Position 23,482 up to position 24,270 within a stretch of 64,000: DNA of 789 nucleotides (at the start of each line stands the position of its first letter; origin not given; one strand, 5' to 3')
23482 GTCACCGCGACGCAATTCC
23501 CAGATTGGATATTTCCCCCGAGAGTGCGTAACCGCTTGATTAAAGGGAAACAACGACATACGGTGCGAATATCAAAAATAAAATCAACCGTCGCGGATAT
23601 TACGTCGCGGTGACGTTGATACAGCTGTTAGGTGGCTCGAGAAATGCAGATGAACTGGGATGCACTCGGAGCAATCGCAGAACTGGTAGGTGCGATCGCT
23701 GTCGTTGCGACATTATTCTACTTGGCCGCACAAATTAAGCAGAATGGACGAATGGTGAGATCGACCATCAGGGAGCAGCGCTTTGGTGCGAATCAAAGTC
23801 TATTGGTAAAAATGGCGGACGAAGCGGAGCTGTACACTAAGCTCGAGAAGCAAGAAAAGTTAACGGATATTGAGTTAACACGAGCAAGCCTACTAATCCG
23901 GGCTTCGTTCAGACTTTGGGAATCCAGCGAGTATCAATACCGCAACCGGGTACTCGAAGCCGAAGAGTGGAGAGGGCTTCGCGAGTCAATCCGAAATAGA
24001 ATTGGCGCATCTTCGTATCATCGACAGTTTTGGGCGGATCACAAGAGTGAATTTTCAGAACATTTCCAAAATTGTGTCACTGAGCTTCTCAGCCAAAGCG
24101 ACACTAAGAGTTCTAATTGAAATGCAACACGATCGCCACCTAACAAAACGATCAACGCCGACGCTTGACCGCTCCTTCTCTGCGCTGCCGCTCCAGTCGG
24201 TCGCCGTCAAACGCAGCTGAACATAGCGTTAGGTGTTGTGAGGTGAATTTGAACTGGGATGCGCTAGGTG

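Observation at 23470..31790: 8-kb integron cassette array with no integrase anywhere in the 64-kb window (CALIN-like)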

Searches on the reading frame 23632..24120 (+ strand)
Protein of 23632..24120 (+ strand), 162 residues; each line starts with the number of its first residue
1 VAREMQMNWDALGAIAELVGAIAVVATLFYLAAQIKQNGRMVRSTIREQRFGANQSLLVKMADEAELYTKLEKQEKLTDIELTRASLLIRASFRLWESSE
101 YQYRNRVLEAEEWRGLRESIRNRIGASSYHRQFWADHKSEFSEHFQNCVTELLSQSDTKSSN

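Call 6: search_protein_families(library=pfam, proteins=[window:23632-24120:+], max_evalue=0.01)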
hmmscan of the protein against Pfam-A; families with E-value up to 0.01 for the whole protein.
window:23632-24120:+ (162 aa): 0 families

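Call 58: find_homologous_proteins(query=A3, max_evalue=0.001)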
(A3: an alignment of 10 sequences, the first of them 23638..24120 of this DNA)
Query A3 (10 sequences) (160 aa, profile of the alignment): 182 proteins with E <= 0.001 among 4580 candidates; the best 120 are listed.
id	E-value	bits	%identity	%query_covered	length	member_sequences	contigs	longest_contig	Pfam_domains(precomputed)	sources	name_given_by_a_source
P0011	1.5e-82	294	-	-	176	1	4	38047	-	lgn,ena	-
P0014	4.6e-82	292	53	20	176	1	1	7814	-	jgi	jgi:hypothetical protein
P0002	7.4e-80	285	23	84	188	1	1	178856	-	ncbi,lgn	-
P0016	1.1e-79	284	23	91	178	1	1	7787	-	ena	-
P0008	1.2e-79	284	24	77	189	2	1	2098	-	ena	-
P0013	1.8e-79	284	28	89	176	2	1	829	-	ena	-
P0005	3.5e-79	283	22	80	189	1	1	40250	-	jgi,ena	-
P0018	1.3e-77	278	25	89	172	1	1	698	-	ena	-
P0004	2.3e-76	273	22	91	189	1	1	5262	-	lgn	-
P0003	3.5e-76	273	38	20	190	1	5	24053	-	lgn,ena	-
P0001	5.2e-76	272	21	83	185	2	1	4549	-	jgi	-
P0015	5.4e-76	272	63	20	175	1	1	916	-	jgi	-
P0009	4.3e-74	266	24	86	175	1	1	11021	-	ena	-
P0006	1.3e-73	264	35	23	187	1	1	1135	-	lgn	-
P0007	9.4e-73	262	43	23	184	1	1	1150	-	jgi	jgi:hypothetical protein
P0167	5.2e-42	162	85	95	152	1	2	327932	-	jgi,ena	-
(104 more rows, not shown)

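Call 59: find_encoding_contigs(protein=P0167, flank=10000, max_places=3)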
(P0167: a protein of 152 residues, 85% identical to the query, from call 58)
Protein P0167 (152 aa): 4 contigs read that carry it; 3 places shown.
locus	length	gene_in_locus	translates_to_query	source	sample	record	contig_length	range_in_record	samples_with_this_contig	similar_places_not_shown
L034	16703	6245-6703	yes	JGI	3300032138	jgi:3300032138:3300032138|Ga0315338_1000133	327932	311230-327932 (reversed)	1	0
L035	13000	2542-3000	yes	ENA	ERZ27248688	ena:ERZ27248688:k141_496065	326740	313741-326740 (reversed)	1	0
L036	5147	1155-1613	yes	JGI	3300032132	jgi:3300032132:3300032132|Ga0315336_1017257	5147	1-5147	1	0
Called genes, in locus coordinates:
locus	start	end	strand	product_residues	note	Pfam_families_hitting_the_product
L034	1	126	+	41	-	?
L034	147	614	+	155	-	-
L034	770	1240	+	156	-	-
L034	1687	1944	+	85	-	PF13560:HTH_31, PF12844:HTH_19 (weak), PF01381:HTH_3, PF13443:HTH_26 (weak)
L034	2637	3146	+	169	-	-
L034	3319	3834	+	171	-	-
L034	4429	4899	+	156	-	-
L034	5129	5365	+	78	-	PF16691:DUF5062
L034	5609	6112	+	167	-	-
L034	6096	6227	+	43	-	-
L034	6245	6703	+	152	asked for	-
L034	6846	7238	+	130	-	-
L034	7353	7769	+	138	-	-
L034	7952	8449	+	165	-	-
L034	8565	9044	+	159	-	-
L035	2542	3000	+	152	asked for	-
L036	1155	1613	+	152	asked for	-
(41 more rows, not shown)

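Call 65: search_protein_families(library=pfam, alignment_id=A5, max_evalue=1)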
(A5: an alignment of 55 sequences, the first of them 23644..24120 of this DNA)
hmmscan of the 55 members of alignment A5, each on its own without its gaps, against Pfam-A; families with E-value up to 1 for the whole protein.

A. member 1, window:23644-24120:+ (158 aa): 1 family
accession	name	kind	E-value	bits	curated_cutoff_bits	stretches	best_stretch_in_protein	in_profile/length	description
PF10231.14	COA8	-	0.25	11.8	27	1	107-153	26-69/122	Cytochrome c oxidase assembly factor 8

B. families by the number of members that match (of 55 scanned): 39 families (the first 25 are shown)
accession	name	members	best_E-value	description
PF19560.4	DUF6082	10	0.00055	Family of unknown function (DUF6082)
PF15956.11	DUF4760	2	0.016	Domain of unknown function (DUF4760)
PF10231.14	COA8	2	0.25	Cytochrome c oxidase assembly factor 8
PF24437.2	INTS7_HB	1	0.0095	Integrator complex subunit 7 helical bundle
PF16826.10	DUF5076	1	0.0099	Domain of unknown function (DUF5076)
PF14155.11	DUF4307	1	0.011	Domain of unknown function (DUF4307)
PF14496.11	NEL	1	0.017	C-terminal novel E3 ligase, LRR-interacting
PF20252.3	BIG2_C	1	0.032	BIG2 C-terminal domain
PF08838.16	DUF1811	1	0.035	Protein of unknown function (DUF1811)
PF22804.1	ASA5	1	0.036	F1F0 ATP synthase subunit ASA5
PF07111.17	HCR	1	0.045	Alpha helical coiled-coil rod protein (HCR)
PF08965.17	Aca2_YdiL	1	0.047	Aca2/YdiL-like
PF12169.13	DNA_pol3_gamma3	1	0.048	DNA polymerase III subunits gamma and tau domain III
PF23050.1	KH_N4BP1_1st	1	0.049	N4BP1, first type I KH-domain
PF15894.10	SgrT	1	0.052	Inhibitor of glucose uptake transporter SgrT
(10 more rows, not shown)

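Call 66: search_protein_families(library=padloc, proteins=[window:23644-24120:+], max_evalue=0.1)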
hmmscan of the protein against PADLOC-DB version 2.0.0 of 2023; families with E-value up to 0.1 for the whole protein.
window:23644-24120:+ (158 aa): 0 families

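Call 67: search_protein_families(library=ncbifam, proteins=[window:23644-24120:+], max_evalue=0.1)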
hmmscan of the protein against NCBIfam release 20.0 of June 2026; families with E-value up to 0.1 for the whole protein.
window:23644-24120:+ (158 aa): 0 families

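Call 72: predict_structure(alignment_id=A5)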
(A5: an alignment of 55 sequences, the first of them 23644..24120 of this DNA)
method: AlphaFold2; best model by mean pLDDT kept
length: 158 residues; sequences in the alignment: 55
mean_pLDDT: 93.3   pTM: 0.77
mean pLDDT of the five models: 93.3, 92.3, 91.7, 90.4, 87.8
residues with pLDDT >= 90: 141; 70-90: 14; 50-70: 3; < 50: 0
segments of 3 or more residues with pLDDT < 50: none
pLDDT, mean of each block of 10 residues (from residue 1): 84 94 96 92 93 96 92 96 96 97 95 95 94 98 96 74
secondary structure, 60 per line:
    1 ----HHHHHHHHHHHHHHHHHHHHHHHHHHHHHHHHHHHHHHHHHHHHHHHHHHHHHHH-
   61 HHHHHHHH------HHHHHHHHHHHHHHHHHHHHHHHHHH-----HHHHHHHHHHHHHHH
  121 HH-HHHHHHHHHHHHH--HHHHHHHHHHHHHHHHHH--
elements in order: H5-59 H61-68 H75-100 H106-122 H124-136 H139-156

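Call 74: fold_search(model_id=the predicted structure, library=pdb)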
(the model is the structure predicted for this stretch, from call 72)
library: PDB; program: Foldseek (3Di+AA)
matches with E <= 10: 45; with E <= 0.001: 0
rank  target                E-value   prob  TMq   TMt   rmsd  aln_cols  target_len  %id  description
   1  7o4i_1                1.8e+00  0.15  0.30  0.11  15.7       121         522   11  Yeast RNA polymerase II transcription pre-initiation complex with initial transcription bubble (released 2021-06-16)
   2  1ywt_B                2.2e+00  0.08  0.23  0.19   9.9       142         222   18  Crystal structure of the human sigma isoform of 14-3-3 in complex with a mode-1 phosphopeptide (released 2005-03-01)
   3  6tl3_A                2.8e+00  0.06  0.22  0.18   9.8       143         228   19  Crystal structure of an Estrogen Receptor alpha 8-mer phosphopeptide in complex with 14-3-3sigma stabilized by a Pyrro (released 2020-04-29)
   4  8vyo_C                2.9e+00  0.04  0.19  0.16  10.6       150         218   13  Cryo-EM Structure of the BRAF WT monomer (released 2025-05-28)
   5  6qzr_F                3.5e+00  0.04  0.22  0.17  10.2       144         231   18  14-3-3 sigma in complex with FOXO1 pT24 peptide (released 2019-07-31)
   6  7qip_A                4.2e+00  0.05  0.23  0.19   9.8       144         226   16  SARS-CoV-2 Nucleocapsid phosphopeptide 201-210 bound to human 14-3-3 sigma (released 2021-12-29)
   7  6ixv_D                4.8e+00  0.08  0.33  0.25  23.7       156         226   13  Crystal structure of SH3BP5-Rab11a (released 2019-03-20)
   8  8vyq_B                4.8e+00  0.06  0.23  0.17  12.2       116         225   16  Cryo-EM Structure of the BRAF V600K monomer (released 2025-05-28)
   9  6zpo_A                4.8e+00  0.06  0.22  0.09  13.3       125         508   14  bovine ATP synthase monomer state 1 (combined) (released 2020-09-09)
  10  9bym_A                4.8e+00  0.05  0.21  0.09  13.4       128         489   13  Cryo-EM structure of ATP synthase non-stator state (released 2025-08-06)
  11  3fzf_B                5.1e+00  0.04  0.22  0.28   8.2       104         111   17  Crystal Structure of Hsc70/Bag1 in complex with ATP (released 2009-03-17)
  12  4mh6                  5.1e+00  0.04  0.24  0.24  28.3       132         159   14  2.8 Angstrom Crystal Structure of Type III Secretion Protein YscO from Vibrio parahaemolyticus (released 2013-09-11)
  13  5ok9_F                5.1e+00  0.03  0.19  0.15  12.3       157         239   17  CH1 chimera of human 14-3-3 sigma with the HSPB6 phosphopeptide in a conformation with swapped phosphopeptides (released 2017-10-11)
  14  5oo6_G                5.7e+00  0.08  0.34  0.09  16.5       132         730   12  Complex of human nuclear cap-binding complex with ARS2 C-terminal peptide (released 2017-11-15)
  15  5oo6_D                5.7e+00  0.08  0.34  0.09  16.5       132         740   12  Complex of human nuclear cap-binding complex with ARS2 C-terminal peptide (released 2017-11-15)
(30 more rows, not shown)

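Call 76: fold_search(model_id=the predicted structure, library=viral)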
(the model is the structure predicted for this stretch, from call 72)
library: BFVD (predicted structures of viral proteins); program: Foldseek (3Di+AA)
matches with E <= 10: 82; with E <= 0.001: 0
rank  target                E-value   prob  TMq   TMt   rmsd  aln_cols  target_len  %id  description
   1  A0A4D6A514            6.4e-01  0.47  0.40  0.40  16.1       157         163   13  (no name in the UniProt tables at hand)
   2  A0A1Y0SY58            1.2e+00  0.21  0.34  0.32  19.8       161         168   14  Internal virion protein B [Pasteurella phage vB_PmuP_PHB02]
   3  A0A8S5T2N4            1.6e+00  0.33  0.35  0.43  12.1       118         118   16  Uncharacterized protein [Podoviridae sp. ctefc32]
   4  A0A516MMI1            1.9e+00  0.05  0.17  0.04  16.1       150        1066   16  (no name in the UniProt tables at hand)
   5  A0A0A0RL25            2.3e+00  0.09  0.28  0.11  19.2       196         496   14  Uncharacterized protein [Yellowstone Lake virophage 5]
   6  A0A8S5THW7            2.4e+00  0.13  0.34  0.29  13.3       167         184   13  Uncharacterized protein [Siphoviridae sp. ct6Ob18]
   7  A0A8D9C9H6            2.6e+00  0.15  0.24  0.46   6.5        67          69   12  Uncharacterized protein [uncultured marine phage]
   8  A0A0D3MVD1            2.7e+00  0.10  0.25  0.20  12.9        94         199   11  Anti-sigma factor [Staphylococcus phage vB_SepM_ phiIPLA-C1C]
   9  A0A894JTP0            3.1e+00  0.08  0.28  0.16  24.9       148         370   16  (no name in the UniProt tables at hand)
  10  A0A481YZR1            3.1e+00  0.06  0.23  0.23  16.3       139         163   12  Uncharacterized protein [Mimivirus LCMiAC01]
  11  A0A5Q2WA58            3.3e+00  0.13  0.34  0.37  14.1       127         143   13  (no name in the UniProt tables at hand)
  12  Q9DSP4                3.3e+00  0.08  0.18  0.07   8.5        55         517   16  Non-structural protein NS1 [St Croix River virus]
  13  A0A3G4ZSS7            3.3e+00  0.04  0.17  0.23  13.0       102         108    9  Uncharacterized protein [Edafosvirus sp.]
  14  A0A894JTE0            3.5e+00  0.07  0.28  0.18  18.8       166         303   14  (no name in the UniProt tables at hand)
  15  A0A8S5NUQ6            3.5e+00  0.06  0.21  0.07  26.7       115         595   16  Minor tail protein (Fragment) [Myoviridae sp. ct1CM14]
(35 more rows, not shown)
